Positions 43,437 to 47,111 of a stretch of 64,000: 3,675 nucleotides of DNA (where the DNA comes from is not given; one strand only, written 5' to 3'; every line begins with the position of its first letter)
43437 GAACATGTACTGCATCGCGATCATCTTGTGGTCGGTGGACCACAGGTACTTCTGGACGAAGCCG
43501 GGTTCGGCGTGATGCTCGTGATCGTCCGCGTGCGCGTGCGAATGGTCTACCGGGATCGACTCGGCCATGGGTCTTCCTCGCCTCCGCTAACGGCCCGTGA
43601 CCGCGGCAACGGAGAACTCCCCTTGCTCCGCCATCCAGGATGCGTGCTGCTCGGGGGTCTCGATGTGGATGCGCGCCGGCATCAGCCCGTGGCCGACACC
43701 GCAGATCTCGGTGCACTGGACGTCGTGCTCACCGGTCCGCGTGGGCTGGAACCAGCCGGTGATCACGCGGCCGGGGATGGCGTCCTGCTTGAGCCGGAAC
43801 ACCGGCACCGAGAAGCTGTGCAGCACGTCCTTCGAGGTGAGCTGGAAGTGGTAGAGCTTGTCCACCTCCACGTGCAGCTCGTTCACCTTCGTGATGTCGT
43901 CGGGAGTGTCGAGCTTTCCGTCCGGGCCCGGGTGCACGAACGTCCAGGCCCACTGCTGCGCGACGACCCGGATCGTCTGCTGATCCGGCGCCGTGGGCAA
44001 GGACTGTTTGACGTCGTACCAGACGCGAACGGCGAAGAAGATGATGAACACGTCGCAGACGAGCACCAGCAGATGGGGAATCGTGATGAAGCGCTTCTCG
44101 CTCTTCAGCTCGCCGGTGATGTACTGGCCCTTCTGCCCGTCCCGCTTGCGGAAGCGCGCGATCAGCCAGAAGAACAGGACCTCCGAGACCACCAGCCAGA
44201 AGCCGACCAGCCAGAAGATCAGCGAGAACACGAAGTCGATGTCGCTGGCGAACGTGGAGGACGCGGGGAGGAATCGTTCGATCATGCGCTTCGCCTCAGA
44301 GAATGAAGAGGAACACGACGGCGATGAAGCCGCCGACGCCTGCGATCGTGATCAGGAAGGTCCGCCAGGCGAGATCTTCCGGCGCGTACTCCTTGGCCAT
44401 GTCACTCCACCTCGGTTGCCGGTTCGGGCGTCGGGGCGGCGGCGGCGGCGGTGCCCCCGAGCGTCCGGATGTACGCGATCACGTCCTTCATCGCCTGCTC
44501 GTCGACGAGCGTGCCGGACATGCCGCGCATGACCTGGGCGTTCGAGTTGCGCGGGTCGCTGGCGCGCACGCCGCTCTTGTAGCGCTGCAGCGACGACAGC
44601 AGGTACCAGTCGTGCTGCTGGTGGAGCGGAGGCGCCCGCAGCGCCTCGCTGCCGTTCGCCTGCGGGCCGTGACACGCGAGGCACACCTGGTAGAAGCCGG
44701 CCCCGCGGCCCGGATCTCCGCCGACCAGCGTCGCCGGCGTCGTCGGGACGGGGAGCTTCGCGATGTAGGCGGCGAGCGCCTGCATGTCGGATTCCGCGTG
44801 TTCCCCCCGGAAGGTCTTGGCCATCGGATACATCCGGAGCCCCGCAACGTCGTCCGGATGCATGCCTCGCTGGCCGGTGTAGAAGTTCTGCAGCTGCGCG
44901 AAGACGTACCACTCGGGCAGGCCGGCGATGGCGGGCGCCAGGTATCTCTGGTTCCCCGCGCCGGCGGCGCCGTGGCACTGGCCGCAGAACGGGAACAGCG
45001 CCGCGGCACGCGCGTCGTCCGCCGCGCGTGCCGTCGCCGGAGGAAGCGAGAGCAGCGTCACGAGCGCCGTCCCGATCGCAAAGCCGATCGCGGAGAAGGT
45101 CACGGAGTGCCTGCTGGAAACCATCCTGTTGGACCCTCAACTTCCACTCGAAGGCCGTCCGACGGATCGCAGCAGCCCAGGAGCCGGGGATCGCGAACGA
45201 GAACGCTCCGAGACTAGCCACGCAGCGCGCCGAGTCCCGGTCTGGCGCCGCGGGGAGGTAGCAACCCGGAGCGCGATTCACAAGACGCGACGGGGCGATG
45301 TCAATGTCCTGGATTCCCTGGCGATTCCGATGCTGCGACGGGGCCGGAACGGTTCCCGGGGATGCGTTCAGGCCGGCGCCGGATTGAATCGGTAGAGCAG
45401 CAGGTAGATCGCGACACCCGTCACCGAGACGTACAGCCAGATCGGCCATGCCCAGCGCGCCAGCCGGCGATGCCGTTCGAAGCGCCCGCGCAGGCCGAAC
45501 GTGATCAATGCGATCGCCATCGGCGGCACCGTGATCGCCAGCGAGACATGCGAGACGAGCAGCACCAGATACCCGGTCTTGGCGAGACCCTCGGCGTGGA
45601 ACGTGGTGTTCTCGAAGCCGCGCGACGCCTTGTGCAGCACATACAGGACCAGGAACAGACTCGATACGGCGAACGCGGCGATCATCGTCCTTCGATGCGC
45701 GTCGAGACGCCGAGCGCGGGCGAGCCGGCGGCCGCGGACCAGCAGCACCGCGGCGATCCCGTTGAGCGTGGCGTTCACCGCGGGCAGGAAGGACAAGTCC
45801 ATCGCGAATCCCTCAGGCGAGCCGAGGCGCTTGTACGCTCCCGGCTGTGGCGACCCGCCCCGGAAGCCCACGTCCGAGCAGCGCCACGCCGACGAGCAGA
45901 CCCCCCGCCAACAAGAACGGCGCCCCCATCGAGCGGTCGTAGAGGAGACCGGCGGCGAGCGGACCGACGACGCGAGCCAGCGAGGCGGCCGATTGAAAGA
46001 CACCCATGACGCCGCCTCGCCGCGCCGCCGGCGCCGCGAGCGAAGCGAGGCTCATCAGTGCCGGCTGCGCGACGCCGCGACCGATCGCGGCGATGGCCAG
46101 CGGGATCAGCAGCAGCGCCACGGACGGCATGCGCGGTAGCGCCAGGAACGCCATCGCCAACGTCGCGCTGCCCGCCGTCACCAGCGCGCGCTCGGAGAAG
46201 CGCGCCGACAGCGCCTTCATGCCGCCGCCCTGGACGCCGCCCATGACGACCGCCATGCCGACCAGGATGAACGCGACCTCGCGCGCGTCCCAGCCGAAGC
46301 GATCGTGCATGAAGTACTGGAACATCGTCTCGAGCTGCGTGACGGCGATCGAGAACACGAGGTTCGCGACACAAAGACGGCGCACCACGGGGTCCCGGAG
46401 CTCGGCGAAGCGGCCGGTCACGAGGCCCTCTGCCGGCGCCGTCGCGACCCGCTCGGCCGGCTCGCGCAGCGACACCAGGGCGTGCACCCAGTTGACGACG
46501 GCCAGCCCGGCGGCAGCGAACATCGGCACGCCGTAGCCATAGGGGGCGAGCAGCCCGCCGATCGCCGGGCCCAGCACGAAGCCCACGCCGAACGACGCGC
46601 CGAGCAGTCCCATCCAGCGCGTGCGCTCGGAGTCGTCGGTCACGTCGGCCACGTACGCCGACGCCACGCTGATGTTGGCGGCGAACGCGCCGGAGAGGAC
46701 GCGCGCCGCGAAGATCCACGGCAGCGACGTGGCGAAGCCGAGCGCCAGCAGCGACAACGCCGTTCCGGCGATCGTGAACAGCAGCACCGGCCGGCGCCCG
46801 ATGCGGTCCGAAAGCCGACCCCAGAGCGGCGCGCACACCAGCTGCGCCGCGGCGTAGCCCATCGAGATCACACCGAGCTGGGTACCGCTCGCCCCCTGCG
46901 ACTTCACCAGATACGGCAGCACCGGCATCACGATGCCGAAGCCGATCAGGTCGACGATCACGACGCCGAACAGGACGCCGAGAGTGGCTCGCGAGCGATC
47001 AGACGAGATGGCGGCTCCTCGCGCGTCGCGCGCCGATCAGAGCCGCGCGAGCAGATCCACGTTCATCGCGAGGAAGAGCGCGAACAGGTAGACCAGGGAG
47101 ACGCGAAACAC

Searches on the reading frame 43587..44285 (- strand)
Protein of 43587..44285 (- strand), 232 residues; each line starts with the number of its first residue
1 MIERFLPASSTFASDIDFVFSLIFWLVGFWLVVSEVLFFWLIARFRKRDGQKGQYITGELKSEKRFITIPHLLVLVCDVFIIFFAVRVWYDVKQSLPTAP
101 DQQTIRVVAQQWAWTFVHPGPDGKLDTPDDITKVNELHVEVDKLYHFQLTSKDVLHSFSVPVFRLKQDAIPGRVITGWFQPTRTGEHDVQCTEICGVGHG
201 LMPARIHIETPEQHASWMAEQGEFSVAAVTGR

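Call 43: search_protein_families(library=pfam, max_evalue=0.00001, proteins=[window:43587-44285:-])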
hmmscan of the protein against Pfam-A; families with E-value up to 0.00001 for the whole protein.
window:43587-44285:- (232 aa): 1 family
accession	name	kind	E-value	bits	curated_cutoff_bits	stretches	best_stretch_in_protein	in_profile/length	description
PF00116.26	COX2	-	1.1e-17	64.5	22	1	135-206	46-117/120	Cytochrome C oxidase subunit II, periplasmic domain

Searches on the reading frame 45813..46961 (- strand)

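Call 43: search_protein_families(library=pfam, max_evalue=0.00001, proteins=[window:45813-46961:-])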
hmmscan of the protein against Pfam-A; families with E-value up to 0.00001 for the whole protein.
window:45813-46961:- (382 aa): 3 families
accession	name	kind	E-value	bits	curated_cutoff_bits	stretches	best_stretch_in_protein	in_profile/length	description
PF07690.21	MFS_1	-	1.1e-54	186.1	33.4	2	3-255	7-261/347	Major Facilitator Superfamily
PF12832.13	MFS_1_like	-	4.5e-15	56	25.2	2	17-139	238-362/373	MFS_1 like family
PF00083.30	Sugar_tr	-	9.5e-07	28.5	22.3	1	22-143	41-166/452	Sugar (and other) transporter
